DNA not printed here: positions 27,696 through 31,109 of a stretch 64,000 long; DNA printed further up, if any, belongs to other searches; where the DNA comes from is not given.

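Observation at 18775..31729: Six-gene, translationally coupled island joining a Wadjet-like SMC module to a methyltransferase and a PLD-SNF2 helicase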

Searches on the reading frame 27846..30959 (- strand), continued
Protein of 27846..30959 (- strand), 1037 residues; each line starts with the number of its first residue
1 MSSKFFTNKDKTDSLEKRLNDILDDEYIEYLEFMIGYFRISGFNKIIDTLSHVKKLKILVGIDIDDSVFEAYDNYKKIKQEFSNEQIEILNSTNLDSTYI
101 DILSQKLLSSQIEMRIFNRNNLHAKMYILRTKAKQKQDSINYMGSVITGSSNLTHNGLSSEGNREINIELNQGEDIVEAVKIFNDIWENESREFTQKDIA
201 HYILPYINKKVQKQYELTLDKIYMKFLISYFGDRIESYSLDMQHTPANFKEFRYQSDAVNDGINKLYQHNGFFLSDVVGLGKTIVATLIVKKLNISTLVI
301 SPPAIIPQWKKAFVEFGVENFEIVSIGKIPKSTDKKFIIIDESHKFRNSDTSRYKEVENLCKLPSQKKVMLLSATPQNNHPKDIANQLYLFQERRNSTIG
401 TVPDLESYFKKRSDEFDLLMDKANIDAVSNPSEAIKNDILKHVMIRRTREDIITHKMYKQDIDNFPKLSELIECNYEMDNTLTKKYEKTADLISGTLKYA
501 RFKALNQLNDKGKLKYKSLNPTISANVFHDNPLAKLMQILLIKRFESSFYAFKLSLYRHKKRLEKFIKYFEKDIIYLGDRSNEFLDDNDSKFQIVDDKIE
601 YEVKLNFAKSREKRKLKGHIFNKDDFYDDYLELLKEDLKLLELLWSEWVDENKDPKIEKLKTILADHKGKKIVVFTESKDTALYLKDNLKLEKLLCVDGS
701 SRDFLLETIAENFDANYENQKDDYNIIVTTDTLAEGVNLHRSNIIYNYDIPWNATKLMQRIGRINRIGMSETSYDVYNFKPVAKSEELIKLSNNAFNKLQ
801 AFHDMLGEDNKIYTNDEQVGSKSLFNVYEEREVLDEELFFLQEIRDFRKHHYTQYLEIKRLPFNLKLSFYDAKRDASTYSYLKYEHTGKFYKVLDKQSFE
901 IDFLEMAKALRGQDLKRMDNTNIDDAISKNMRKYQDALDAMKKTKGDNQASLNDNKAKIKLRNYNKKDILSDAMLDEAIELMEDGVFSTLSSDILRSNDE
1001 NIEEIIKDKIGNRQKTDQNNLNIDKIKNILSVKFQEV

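Call 48: find_encoding_contigs(protein=P0181, flank=8000, max_places=2)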
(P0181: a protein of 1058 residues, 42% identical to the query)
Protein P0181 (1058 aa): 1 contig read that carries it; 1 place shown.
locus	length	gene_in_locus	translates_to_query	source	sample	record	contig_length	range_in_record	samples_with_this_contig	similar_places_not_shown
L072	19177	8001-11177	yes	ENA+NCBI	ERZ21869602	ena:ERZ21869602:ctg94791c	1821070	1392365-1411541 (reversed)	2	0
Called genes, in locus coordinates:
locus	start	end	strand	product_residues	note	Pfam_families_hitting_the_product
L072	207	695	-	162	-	PF02464:CinA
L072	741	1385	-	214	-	PF03167:UDG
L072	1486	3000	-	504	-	-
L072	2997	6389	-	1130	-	PF00370:FGGY_N (faint), PF01869:BcrAD_BadFG, PF09989:DUF2229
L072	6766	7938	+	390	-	PF13776:DUF4172, PF02661:Fic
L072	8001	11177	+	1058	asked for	PF13091:PLDc_2, PF04851:ResIII (weak), PF00176:SNF2-rel_dom (weak), PF00271:Helicase_C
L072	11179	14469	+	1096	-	PF01170:UPF0020 (faint), PF07669:Eco57I, PF02384:N6_Mtase, PF22837:M_Eco57I_C (faint), PF12950:TaqI_C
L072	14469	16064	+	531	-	PF02463:SMC_N, PF13476:AAA_23, PF13555:AAA_29 (weak)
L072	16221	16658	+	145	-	PF01880:Desulfoferrodox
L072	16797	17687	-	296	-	PF07751:Abi_2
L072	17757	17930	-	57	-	-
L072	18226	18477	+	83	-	PF02604:PhdYeFM_antitox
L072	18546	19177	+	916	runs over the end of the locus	PF00133:tRNA-synt_1, PF09334:tRNA-synt_1g, PF13603:tRNA-synt_1_2 (weak), PF01406:tRNA-synt_1e (weak), PF01921:tRNA-synt_1f, PF09334:tRNA-synt_1g (weak), PF08264:Anticodon_1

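Call 49: find_encoding_contigs(protein=P0090, flank=8000, max_places=3)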
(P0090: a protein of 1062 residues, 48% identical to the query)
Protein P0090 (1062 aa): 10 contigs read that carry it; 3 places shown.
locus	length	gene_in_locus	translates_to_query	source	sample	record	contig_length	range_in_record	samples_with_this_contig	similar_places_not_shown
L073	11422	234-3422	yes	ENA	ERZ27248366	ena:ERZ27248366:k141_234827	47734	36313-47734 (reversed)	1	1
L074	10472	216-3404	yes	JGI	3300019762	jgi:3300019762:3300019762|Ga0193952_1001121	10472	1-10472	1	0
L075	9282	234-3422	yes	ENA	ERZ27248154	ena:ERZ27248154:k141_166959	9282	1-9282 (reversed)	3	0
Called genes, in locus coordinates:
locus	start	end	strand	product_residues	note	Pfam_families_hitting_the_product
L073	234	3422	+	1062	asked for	PF13091:PLDc_2, PF00176:SNF2-rel_dom (weak), PF00270:DEAD (faint), PF04851:ResIII (weak), PF00271:Helicase_C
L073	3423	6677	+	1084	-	PF20473:MmeI_Mtase (weak), PF07669:Eco57I, PF12950:TaqI_C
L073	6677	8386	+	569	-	PF02463:SMC_N, PF13555:AAA_29 (faint), PF13304:AAA_21 (faint)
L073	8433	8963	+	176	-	-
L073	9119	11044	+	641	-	PF25448:DUF7897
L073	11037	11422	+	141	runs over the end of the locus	-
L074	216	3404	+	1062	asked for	PF13091:PLDc_2, PF00176:SNF2-rel_dom (weak), PF00270:DEAD (faint), PF04851:ResIII (weak), PF00271:Helicase_C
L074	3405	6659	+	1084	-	PF20473:MmeI_Mtase (weak), PF07669:Eco57I, PF12950:TaqI_C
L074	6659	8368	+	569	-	PF02463:SMC_N, PF13555:AAA_29 (faint), PF13304:AAA_21 (faint)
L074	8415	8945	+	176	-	-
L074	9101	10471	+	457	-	?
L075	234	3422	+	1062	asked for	PF13091:PLDc_2, PF00176:SNF2-rel_dom (weak), PF00270:DEAD (faint), PF04851:ResIII (weak), PF00271:Helicase_C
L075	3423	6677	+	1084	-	PF20473:MmeI_Mtase (weak), PF07669:Eco57I, PF12950:TaqI_C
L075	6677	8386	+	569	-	PF02463:SMC_N, PF13555:AAA_29 (faint), PF13304:AAA_21 (faint)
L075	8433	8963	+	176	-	-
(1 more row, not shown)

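Call 50: find_encoding_contigs(protein=P0149, flank=8000, max_places=1)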
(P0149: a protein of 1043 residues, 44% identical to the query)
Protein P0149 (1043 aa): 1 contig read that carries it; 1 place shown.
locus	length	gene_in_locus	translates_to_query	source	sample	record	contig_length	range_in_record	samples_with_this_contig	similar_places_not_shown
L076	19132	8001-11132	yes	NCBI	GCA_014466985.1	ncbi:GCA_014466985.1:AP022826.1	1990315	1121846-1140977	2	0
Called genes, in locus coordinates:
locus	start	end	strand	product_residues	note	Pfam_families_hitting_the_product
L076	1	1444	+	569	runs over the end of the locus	PF00664:ABC_membrane, PF02463:SMC_N (weak), PF00005:ABC_tran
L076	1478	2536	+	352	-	PF01180:DHO_dh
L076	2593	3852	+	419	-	PF00675:Peptidase_M16, PF05193:Peptidase_M16_C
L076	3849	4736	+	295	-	PF00701:DHDPS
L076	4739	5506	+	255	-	PF00106:adh_short, PF13561:adh_short_C2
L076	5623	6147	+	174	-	PF01066:CDP-OH_P_transf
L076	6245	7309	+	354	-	PF02163:Peptidase_M50, PF00595:PDZ (weak), PF13180:PDZ_2, PF17820:PDZ_6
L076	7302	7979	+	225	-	PF01168:Ala_racemase_N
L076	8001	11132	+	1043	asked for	PF13091:PLDc_2, PF00176:SNF2-rel_dom (weak), PF04851:ResIII, PF00271:Helicase_C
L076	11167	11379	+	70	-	-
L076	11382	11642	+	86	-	PF05015:HigB-like_toxin (weak), PF05016:ParE_toxin (weak), PF06769:YoeB_toxin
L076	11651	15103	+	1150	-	PF20473:MmeI_Mtase (weak), PF01170:UPF0020 (faint), PF07669:Eco57I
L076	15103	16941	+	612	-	PF02463:SMC_N, PF13476:AAA_23, PF13555:AAA_29 (weak)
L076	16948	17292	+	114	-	-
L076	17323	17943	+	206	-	-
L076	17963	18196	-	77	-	PF12441:CopG_antitoxin (weak)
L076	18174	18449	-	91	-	PF04365:BrnT_toxin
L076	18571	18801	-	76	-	-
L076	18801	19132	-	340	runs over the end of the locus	PF18712:DUF5644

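Call 51: find_encoding_contigs(protein=P0152, flank=8000, max_places=1)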
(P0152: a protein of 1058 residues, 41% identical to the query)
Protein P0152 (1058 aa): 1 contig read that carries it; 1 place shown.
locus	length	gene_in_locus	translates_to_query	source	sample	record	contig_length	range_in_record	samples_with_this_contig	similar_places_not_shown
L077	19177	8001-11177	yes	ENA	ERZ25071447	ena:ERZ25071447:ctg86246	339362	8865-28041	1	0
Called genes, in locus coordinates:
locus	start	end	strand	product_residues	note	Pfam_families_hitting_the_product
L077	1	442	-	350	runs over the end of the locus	PF00496:SBP_bac_5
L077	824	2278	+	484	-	PF07992:Pyr_redox_2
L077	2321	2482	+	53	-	-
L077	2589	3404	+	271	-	PF01327:Pep_deformylase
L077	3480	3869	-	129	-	PF00380:Ribosomal_S9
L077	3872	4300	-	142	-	PF00572:Ribosomal_L13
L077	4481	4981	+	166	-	PF13618:Gluconate_2-dh3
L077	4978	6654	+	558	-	PF00732:GMC_oxred_N, PF01266:DAO (weak), PF05199:GMC_oxred_C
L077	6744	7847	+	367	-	PF01476:LysM, PF00877:NLPC_P60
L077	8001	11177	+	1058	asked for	PF13091:PLDc_2, PF00176:SNF2-rel_dom (weak), PF00270:DEAD (faint), PF04851:ResIII (faint), PF22590:Cas3-like_C_2 (faint), PF00271:Helicase_C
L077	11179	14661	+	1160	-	PF02384:N6_Mtase (faint), PF20473:MmeI_Mtase, PF07669:Eco57I, PF12950:TaqI_C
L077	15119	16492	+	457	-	PF02463:SMC_N, PF13166:AAA_13 (faint), PF13175:AAA_15, PF13476:AAA_23 (weak), PF13555:AAA_29 (faint), PF13304:AAA_21 (faint)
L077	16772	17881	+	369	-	PF13776:DUF4172, PF02661:Fic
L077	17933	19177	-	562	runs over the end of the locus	PF00920:ILVD_EDD_N, PF24877:ILV_EDD_C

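Call 82: search_protein_families(library=ncbifam, proteins=[window:27846-30959:-, L033:14406-16508:+, L073:6677-8386:+], max_evalue=0.01)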
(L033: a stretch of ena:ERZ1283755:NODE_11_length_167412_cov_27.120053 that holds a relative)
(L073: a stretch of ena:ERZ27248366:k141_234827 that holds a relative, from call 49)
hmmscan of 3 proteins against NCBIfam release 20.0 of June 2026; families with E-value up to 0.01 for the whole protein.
window:27846-30959:- (1037 aa): 19 families
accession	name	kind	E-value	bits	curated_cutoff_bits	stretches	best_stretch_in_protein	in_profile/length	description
NF038317.1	DISARM_DrmD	equivalog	4.1e-37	128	610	2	479-814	352-658/1021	DISARM system SNF2-like helicase DrmD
NF042964.1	phospholipD_antiphage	equivalog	5.1e-32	111.1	1100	2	336-808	361-828/895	phospholipase D-like domain-containing anti-phage protein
NF041062.1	DpdE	equivalog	1.1e-29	103.1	500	2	606-781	499-655/1048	protein DpdE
NF038318.1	DISARM_DrmD_b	equivalog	2e-18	66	950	2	670-770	411-533/868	DISARM system SNF2-like helicase DrmD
NF003426.0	PRK04914.1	equivalog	1.6e-17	63.1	576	1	648-827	475-648/959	RNA polymerase-associated protein RapA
NF008394.0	PRK11192.1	equivalog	1e-09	37.8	507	1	651-770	229-344/441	ATP-dependent RNA helicase SrmB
NF053631.1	RNA_helic_CshA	equivalog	3.1e-09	36.2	646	1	653-782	221-346/434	degradosome RNA helicase CshA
TIGR02621.3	cas3_GSU0051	exception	6.9e-09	35.1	400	1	657-806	257-405/854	type I-G CRISPR-associated helicase/endonuclease Cas3g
TIGR00614.1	recQ_fam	subfamily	1.2e-08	34.2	219.8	1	658-832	214-383/470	RecQ family ATP-dependent DNA helicase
NF008744.0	PRK11776.1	equivalog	2.8e-08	32.8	524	1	649-797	222-366/460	ATP-dependent RNA helicase DbpA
NF003419.0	PRK04837.1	equivalog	3.2e-07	29.4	588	1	653-773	240-356/424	ATP-dependent RNA helicase RhlB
NF003390.0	PRK04537.1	equivalog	3.9e-07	29.5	732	1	719-769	303-353/572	ATP-dependent RNA helicase RhlB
NF053711.1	RNA_heli_RhlE1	exception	1.9e-06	26.9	750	1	652-771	227-342/434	RNA helicase RhlE1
NF008279.0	PRK11057.1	equivalog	1.1e-05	24.1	1015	1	657-777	224-340/608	ATP-dependent DNA helicase RecQ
NF008642.0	PRK11634.1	equivalog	2.8e-05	22.7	989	1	723-769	295-341/628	DEAD/DEAH family ATP-dependent RNA helicase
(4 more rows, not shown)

L033:14406-16508:+ (700 aa): 5 families
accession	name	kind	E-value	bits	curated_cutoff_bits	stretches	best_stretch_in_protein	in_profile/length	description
TIGR00611.2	recf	equivalog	3e-06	26.6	172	1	4-48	1-44/339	DNA replication/repair protein RecF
TIGR02169.1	SMC_prok_A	equivalog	0.00048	17.9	729.4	1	4-44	2-42/1165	chromosome segregation protein SMC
NF011692.0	PRK15112.1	equivalog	0.0023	17.6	452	0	295-326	162-193/269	putrescine export ABC transporter ATP-binding protein SapF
NF002572.0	PRK02224.1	equivalog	0.0039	15.5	1087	1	3-46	2-44/888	DNA double-strand break repair ATPase Rad50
NF047576.1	opine_ATP_CntF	equivalog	0.0041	16.4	385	0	24-119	29-122/264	staphylopine uptake ABC transporter ATP-binding protein CntF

L073:6677-8386:+ (569 aa): 6 families
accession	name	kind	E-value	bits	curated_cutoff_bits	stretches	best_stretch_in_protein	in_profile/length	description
TIGR00611.2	recf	equivalog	6.7e-07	28.8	172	1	133-213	1-74/339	DNA replication/repair protein RecF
TIGR03608.1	L_ocin_972_ABC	subfamily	0.00068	19.1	254.85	0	156-207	23-74/206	putative bacteriocin export ABC transporter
TIGR01618.1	phage_P_loop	hypoth_equivalog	0.00077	19.2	138.75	1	154-257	9-107/220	phage nucleotide-binding protein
NF010068.0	PRK13548.1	equivalog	0.0015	17.7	261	0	156-177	30-51/261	heme ABC transporter ATP-binding protein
NF011630.0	PRK15056.1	equivalog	0.0089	15.2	393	0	145-189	20-65/274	manganese/iron ABC transporter ATP-binding protein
NF007601.2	PRK10247.1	equivalog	0.0098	15.4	292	0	156-205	26-72/204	iron efflux ABC transporter ATP-binding subunit FetA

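Call 84: search_dna_similar(query=window:27846-30959:-, collection=plasmids, mode=protein, max_rows=25, max_evalue=1e-30)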
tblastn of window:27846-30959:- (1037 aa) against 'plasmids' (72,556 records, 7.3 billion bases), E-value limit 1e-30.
Records with a match: 14; places in all: 14; records where one place covers at least 80% of the query: 2.
Best place of each record, by identity: <60% 14.
By first word of the organism name: Synechocystis 4; Prevotella 2; Parabacteroides 1; Thermus 1; Calothrix 1; Thermococcus 1; Methanothermococcus 1; Planktothrix 1; Pelobacter 1; Allomeiothermus 1.
By predicted mobility (MOB-suite, as given by PLSDB): non-mobilizable 13; mobilizable 1.
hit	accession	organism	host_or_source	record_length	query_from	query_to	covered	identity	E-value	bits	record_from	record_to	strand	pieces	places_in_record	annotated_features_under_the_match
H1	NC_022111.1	Prevotella sp. oral taxon 299 str. F0039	Homo sapiens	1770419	1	912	88%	35.4%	2e-138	468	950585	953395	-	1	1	none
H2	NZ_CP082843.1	Prevotella nigrescens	-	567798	1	990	95%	29.2%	8e-97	345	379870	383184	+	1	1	helicase-related protein | helix-turn-helix transcriptional regulator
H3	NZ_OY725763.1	Parabacteroides distasonis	-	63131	1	811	78%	29.5%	1e-77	287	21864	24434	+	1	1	SNF2-related protein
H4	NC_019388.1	Thermus oshimai JL-2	-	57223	55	826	74%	28.8%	5e-86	313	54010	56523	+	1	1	helicase-related protein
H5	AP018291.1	Calothrix sp. NIES-4105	-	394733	15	824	78%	24.8%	4e-38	163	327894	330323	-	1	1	putative helicase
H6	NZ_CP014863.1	Thermococcus profundus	-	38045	19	787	74%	26.1%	8e-50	201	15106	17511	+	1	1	helicase-related protein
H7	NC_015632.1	Methanothermococcus okinawensis IH1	deep-sea hydrothermal vent chimney at ...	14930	35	781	72%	26.6%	3e-36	157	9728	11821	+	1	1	helicase-related protein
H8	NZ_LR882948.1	Planktothrix agardhii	-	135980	15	748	71%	25.7%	7e-31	140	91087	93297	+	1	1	SNF2-related protein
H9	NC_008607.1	Pelobacter propionicus DSM 2379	-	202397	32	767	71%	25.3%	8e-41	172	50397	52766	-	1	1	helicase-related protein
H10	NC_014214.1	Allomeiothermus silvanus DSM 9946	hot spring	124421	5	564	54%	27.0%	2e-47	193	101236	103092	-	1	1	helicase-related protein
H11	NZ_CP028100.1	Synechocystis sp. IPPAS B-1465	axenic culture,Synechocystis sp. GT-L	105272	32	449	40%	27.9%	5e-31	140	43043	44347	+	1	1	helicase-related protein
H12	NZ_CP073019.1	Synechocystis sp. PCC 6803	cell culture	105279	32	449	40%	27.9%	5e-31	140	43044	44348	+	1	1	helicase-related protein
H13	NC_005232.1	Synechocystis sp. PCC 6803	-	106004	32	449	40%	27.9%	5e-31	140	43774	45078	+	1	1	helicase-related protein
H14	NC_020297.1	Synechocystis sp. PCC 6803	-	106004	32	449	40%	27.9%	5e-31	140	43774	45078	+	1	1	helicase-related protein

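Call 85: get_annotated_region(hit=H1, flank=7000)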
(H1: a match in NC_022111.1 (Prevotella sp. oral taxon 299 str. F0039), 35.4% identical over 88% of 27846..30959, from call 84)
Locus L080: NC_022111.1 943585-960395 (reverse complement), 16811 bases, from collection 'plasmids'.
description: Prevotella sp. oral taxon 299 str. F0039 plasmid unnamed, complete sequence
organism: Prevotella sp. oral taxon 299 str. F0039 (NCBI taxid 575614)
taxonomy: Bacteria; Bacteroidota; Bacteroidia; Bacteroidales; Prevotellaceae; Prevotella; Prevotella sp. oral taxon 299; Prevotella sp. oral taxon 299 str. F0039
host: -; source: Homo sapiens; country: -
typing (MOB-suite, as given by PLSDB): non-mobilizable; replicon rep_cluster_406,rep_cluster_742,rep_cluster_90; mating-pair formation MPF_T
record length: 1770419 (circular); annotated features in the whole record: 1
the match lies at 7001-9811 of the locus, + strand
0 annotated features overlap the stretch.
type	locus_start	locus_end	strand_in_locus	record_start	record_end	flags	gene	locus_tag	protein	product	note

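Call 86: get_annotated_region(hit=H2, flank=7000)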
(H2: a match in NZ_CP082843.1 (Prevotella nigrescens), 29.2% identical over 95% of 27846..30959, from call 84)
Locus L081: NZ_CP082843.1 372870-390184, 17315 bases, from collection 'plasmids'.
description: Prevotella nigrescens strain FDAARGOS_1486 plasmid unnamed, complete sequence
organism: Prevotella nigrescens (NCBI taxid 28133)
taxonomy: Bacteria; Bacteroidota; Bacteroidia; Bacteroidales; Prevotellaceae; Prevotella; Prevotella nigrescens
host: -; source: -; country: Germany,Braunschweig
typing (MOB-suite, as given by PLSDB): non-mobilizable; mating-pair formation MPF_T
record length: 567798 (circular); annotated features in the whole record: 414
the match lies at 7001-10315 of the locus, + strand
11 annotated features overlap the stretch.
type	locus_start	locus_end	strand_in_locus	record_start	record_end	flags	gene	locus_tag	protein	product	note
CDS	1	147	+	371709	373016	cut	-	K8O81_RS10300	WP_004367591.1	DUF1302 family protein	-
CDS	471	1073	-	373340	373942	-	-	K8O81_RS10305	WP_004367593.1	DDE-type integrase/transposase/recombinase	GO:0015074 - DNA integration [Evidence IEA]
CDS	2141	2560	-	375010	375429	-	-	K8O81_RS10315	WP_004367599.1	hypothetical protein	-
CDS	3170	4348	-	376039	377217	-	-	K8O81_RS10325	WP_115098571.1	IS4 family transposase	-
CDS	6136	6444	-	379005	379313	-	-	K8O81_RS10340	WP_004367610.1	DUF3853 family protein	-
CDS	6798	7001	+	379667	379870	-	-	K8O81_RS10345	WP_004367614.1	helix-turn-helix transcriptional regulator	-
CDS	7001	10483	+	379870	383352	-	-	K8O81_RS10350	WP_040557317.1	helicase-related protein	-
CDS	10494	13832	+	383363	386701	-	-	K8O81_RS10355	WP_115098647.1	N-6 DNA methylase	GO:0006306 - DNA methylation [Evidence IEA]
CDS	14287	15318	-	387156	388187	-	-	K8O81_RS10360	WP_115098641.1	Eco57I restriction-modification methylase domain-containing protein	GO:0006304 - DNA modification [Evidence IEA]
CDS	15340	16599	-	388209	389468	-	-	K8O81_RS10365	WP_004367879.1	ATP-binding protein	-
CDS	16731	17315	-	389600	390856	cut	-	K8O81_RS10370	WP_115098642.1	Eco57I restriction-modification methylase domain-containing protein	GO:0006304 - DNA modification [Evidence IEA]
